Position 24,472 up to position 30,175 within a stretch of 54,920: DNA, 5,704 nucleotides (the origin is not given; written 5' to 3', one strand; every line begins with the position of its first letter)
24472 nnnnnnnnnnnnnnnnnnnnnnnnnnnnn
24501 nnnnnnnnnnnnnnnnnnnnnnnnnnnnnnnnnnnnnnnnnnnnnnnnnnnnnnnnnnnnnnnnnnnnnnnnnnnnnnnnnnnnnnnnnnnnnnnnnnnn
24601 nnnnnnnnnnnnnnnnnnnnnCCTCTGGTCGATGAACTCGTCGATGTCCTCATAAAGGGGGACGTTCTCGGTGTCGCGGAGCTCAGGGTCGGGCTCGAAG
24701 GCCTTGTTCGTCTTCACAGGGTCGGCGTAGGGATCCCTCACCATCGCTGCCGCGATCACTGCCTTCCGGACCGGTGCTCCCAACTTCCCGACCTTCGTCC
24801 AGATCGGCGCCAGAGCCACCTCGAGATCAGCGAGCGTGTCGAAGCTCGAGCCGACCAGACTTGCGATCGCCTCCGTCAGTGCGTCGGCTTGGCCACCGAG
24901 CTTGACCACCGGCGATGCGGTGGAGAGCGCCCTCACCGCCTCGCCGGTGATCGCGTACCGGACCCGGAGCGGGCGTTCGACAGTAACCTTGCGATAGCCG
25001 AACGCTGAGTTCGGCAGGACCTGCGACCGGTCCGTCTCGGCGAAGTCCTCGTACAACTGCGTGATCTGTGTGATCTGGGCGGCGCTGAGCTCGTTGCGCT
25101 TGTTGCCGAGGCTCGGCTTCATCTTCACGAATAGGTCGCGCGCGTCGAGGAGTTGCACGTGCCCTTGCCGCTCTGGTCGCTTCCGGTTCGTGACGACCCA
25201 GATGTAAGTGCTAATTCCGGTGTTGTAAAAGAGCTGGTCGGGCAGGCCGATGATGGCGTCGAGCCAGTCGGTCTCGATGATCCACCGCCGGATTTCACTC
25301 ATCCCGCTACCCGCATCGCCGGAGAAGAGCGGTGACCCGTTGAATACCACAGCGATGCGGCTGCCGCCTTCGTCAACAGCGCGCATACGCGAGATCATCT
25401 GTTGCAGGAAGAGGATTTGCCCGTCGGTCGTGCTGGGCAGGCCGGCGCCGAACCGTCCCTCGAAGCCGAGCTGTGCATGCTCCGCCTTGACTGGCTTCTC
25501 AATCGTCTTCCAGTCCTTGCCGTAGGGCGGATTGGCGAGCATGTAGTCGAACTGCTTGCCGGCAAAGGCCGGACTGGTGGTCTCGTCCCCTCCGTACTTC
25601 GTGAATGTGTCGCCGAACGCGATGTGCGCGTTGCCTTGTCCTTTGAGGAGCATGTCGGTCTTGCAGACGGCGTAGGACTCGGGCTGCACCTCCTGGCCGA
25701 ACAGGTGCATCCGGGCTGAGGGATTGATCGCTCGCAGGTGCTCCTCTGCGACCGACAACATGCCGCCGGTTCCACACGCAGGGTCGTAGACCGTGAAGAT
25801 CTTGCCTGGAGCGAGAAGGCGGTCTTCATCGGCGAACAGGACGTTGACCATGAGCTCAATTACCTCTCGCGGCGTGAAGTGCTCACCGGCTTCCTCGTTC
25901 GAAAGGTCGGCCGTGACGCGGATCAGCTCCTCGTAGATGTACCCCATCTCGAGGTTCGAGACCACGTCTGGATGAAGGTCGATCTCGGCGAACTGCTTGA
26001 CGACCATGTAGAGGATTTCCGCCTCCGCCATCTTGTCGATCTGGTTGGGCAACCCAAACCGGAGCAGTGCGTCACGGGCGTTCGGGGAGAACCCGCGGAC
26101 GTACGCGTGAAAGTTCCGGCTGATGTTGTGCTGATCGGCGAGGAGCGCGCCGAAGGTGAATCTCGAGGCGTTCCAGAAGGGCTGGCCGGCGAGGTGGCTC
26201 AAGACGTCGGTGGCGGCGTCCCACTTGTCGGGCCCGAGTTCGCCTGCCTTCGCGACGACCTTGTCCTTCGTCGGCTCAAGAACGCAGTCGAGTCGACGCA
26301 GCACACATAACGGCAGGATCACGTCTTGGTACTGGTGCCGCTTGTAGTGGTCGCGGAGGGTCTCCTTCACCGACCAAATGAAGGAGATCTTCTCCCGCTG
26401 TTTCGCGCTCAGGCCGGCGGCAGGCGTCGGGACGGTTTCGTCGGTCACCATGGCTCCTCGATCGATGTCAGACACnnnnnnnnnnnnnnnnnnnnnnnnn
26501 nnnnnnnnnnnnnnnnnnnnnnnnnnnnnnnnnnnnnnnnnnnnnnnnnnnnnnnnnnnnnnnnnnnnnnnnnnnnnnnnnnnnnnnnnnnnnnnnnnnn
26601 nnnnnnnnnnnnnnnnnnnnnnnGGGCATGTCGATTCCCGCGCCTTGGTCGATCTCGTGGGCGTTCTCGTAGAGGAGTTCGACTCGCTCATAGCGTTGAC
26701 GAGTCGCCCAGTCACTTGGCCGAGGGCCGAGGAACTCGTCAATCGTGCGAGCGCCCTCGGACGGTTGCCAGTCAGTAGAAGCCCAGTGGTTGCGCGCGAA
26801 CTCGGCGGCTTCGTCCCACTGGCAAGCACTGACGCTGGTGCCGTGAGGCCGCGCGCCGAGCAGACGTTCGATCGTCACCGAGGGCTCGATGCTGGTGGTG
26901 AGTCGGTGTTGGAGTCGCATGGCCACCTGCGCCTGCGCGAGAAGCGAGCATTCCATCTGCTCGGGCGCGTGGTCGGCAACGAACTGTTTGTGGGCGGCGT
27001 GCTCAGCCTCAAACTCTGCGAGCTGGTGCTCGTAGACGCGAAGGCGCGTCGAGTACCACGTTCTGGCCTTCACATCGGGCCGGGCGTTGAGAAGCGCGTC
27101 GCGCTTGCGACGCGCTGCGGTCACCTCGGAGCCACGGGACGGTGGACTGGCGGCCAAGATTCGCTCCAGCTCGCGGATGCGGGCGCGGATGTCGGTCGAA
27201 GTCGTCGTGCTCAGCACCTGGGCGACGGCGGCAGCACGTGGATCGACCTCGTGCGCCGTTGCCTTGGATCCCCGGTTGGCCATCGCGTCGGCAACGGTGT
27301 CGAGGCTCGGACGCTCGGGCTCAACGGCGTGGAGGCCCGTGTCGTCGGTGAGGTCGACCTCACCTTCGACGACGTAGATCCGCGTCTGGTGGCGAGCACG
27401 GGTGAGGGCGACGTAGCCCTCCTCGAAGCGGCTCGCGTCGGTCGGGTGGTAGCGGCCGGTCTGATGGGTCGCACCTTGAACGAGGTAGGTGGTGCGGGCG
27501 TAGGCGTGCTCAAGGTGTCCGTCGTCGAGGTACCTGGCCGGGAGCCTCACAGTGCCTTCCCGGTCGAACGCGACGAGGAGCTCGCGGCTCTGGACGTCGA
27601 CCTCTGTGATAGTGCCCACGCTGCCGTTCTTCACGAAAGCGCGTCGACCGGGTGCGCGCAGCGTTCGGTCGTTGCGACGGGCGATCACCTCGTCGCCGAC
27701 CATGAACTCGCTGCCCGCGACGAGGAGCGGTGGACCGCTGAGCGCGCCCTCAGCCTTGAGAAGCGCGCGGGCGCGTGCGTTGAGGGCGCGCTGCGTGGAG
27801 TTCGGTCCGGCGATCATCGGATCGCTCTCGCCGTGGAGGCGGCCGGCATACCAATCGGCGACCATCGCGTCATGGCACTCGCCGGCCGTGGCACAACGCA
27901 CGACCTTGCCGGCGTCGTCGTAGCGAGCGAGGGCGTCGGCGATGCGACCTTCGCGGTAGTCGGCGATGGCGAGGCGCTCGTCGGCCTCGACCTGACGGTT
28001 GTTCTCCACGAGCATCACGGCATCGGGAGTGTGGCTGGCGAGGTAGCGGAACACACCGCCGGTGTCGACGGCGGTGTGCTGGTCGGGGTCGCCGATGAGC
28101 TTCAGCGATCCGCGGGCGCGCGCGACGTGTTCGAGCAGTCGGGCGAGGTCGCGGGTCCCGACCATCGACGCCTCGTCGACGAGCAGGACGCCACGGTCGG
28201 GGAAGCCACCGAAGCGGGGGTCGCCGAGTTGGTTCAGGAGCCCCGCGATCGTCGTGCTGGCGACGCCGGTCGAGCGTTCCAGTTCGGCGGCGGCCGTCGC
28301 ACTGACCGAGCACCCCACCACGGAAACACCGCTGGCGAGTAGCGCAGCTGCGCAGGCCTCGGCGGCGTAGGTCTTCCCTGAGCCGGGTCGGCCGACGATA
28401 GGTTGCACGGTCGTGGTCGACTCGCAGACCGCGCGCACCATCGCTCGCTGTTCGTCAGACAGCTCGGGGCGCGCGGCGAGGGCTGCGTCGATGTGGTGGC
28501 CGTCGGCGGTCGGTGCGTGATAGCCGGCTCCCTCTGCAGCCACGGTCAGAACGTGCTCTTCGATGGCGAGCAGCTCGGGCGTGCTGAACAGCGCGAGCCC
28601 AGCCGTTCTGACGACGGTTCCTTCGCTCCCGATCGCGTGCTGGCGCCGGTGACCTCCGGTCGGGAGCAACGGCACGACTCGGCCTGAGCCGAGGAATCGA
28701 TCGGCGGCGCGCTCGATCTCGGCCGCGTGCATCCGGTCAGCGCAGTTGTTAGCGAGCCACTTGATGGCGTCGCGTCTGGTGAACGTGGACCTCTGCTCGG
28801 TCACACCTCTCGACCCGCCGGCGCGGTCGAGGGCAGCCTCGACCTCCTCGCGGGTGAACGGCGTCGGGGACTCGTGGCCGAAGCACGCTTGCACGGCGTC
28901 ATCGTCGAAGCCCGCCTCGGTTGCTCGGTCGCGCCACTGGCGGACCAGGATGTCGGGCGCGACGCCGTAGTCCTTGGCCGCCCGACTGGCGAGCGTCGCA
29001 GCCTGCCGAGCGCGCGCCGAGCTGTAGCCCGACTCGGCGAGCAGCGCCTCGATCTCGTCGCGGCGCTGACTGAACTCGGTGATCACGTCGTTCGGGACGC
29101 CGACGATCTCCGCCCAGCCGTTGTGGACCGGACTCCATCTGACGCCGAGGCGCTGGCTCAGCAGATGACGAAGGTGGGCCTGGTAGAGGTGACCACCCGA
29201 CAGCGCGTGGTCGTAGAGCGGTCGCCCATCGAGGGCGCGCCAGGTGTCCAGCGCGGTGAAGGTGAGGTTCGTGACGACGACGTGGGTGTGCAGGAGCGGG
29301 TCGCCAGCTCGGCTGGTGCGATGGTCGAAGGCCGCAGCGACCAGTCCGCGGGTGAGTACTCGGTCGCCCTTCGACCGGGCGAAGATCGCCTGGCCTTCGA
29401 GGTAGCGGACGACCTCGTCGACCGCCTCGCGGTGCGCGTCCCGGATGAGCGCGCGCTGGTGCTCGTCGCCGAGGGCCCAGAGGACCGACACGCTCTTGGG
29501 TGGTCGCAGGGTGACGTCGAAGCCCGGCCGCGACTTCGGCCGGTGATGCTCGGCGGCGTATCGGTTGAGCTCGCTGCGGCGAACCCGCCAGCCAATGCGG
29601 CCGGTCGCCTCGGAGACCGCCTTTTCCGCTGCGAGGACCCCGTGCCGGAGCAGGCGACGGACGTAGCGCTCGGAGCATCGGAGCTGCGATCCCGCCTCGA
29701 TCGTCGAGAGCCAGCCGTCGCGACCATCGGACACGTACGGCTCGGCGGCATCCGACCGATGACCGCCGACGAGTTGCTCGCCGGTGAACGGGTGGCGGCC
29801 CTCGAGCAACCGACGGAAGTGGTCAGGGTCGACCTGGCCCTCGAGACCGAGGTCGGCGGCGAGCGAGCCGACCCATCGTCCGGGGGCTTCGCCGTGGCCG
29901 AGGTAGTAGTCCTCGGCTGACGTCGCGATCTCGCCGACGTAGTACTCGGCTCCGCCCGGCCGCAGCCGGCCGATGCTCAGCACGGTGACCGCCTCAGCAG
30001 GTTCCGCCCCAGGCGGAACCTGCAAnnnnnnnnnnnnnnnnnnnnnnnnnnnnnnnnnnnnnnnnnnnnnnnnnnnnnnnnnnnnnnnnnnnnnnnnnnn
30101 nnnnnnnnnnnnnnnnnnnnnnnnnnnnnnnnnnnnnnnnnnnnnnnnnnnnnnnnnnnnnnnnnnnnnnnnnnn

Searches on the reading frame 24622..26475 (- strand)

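Call 55: search_protein_families(library=pfam, proteins=[window:24622-26475:-], max_evalue=0.001)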
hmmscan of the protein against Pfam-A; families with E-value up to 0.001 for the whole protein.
window:24622-26475:- (618 aa): 2 families
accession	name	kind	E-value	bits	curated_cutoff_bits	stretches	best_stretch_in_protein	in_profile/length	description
PF02384.22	N6_Mtase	-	1.3e-56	192.7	20.4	1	177-482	6-279/311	N-6 DNA Methylase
PF12161.14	HsdM_N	-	5.7e-20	72.8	24.5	1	31-162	3-135/135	HsdM N-terminal domain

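Call 56: search_protein_families(library=padloc, proteins=[window:24622-26475:-], max_evalue=0.00001)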
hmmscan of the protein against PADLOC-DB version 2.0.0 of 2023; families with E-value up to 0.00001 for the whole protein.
window:24622-26475:- (618 aa): 28 families (the best 25 are shown)
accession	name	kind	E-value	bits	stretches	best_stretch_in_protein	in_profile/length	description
PDLC03029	MTase_I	-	7.4e-229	759.6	1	25-617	5-601/661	Type I methyltransferase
PDLC03022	MTase_I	-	5.5e-46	155.3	1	156-482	146-450/857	Type I methyltransferase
PDLC03031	MTase_I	-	8.9e-43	144.6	1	33-480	12-458/834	Type I methyltransferase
PDLC03027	MTase_I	-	1.1e-39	134.7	1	156-483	116-414/810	Type I methyltransferase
PDLC03035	MTase_I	-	2.4e-35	120.2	1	33-475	14-428/653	Type I methyltransferase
PDLC03021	MTase_I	-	6.2e-34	115.7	1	145-485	115-425/491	Type I methyltransferase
PDLC03038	MTase_I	-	3.1e-33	112.7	1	26-448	6-398/896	Type I methyltransferase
PDLC03026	MTase_I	-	8.1e-32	109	1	146-484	94-408/487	Type I methyltransferase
PDLC03028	MTase_I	-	9e-32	108.1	1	31-487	731-1172/1236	Type I methyltransferase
PDLC03019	MTase_I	-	7.7e-30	101.9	1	34-478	13-422/932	Type I methyltransferase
PDLC03039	MTase_I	-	1.4e-28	97.5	1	27-482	5-425/708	Type I methyltransferase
PDLC04134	mad2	-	2.1e-26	90.8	1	141-479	219-488/492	mads_2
PDLC03032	MTase_I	-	3.2e-24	83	1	177-476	140-409/1001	Type I methyltransferase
PDLC03025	MTase_I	-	1.7e-21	74.5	1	144-426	111-367/569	Type I methyltransferase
PDLC03240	MTase_II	-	1.8e-19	67.9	1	177-510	164-461/511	Type II methyltransferase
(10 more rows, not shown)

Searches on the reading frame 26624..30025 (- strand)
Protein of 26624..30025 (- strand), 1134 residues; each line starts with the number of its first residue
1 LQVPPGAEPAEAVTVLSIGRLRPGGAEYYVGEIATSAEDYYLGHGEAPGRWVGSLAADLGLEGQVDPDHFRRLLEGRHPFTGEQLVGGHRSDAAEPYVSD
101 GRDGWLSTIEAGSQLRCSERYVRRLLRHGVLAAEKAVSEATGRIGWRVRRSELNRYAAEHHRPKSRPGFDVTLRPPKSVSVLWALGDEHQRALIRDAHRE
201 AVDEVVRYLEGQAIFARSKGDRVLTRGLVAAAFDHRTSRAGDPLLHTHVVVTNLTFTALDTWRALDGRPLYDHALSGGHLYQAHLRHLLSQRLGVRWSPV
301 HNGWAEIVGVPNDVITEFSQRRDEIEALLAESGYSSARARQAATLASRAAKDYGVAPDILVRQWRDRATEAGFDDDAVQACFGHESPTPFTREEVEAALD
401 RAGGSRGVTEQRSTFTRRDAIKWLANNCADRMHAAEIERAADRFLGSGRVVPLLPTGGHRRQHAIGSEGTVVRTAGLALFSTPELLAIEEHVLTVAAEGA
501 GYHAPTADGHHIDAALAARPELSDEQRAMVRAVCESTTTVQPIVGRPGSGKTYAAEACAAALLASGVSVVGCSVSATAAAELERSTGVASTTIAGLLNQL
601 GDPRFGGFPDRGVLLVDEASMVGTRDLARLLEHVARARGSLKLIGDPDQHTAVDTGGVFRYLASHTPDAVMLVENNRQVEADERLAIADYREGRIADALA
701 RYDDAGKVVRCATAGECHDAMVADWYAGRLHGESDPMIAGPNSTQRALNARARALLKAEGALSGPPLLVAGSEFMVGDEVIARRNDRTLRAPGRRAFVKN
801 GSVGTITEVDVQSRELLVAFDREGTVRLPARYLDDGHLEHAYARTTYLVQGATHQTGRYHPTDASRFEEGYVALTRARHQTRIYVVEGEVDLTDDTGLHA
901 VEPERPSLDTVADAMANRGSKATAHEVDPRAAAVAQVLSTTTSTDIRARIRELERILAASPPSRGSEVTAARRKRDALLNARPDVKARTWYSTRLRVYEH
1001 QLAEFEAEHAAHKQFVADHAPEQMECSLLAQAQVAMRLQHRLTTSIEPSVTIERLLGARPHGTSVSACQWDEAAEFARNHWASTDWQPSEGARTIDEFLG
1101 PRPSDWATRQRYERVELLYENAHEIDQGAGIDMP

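Call 55: search_protein_families(library=pfam, proteins=[window:26624-30025:-], max_evalue=0.001)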
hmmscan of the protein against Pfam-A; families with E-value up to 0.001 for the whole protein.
window:26624-30025:- (1134 aa): 6 families
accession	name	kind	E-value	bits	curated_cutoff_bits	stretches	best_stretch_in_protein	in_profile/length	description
PF08751.17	TrwC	-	7.1e-82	275.7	25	1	25-370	4-285/286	TrwC relaxase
PF13604.12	AAA_30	-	1.1e-47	162.7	27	1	521-709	1-187/191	AAA domain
PF13245.12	AAA_19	-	2e-14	54.3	25.1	1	535-652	8-131/134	AAA domain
PF18335.7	SH3_13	-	4.3e-06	26.9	41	1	749-820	2-65/65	ATP-dependent RecD-like DNA helicase SH3 domain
PF12728.13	HTH_17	-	1.1e-05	26.1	27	1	105-160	1-50/51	Helix-turn-helix domain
PF00004.35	AAA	-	0.00064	20.6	21.2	0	543-626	3-73/131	ATPase family associated with various cellular activities (AAA)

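Call 56: search_protein_families(library=padloc, proteins=[window:26624-30025:-], max_evalue=0.00001)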
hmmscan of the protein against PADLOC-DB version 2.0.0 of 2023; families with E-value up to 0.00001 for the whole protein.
window:26624-30025:- (1134 aa): 3 families
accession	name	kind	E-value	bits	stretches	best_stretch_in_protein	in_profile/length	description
PDLC01734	typeIV_RecD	-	6e-17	59.2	1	521-881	339-712/763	RecD_0_IVD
PDLC01148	RecD_like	-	1.6e-12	44.5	1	519-786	311-566/719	RecD/Tra ATPase fused to N-terminal HHH domain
PDLC05064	PDC-S68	-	1.3e-10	37.7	1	523-685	687-863/1273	-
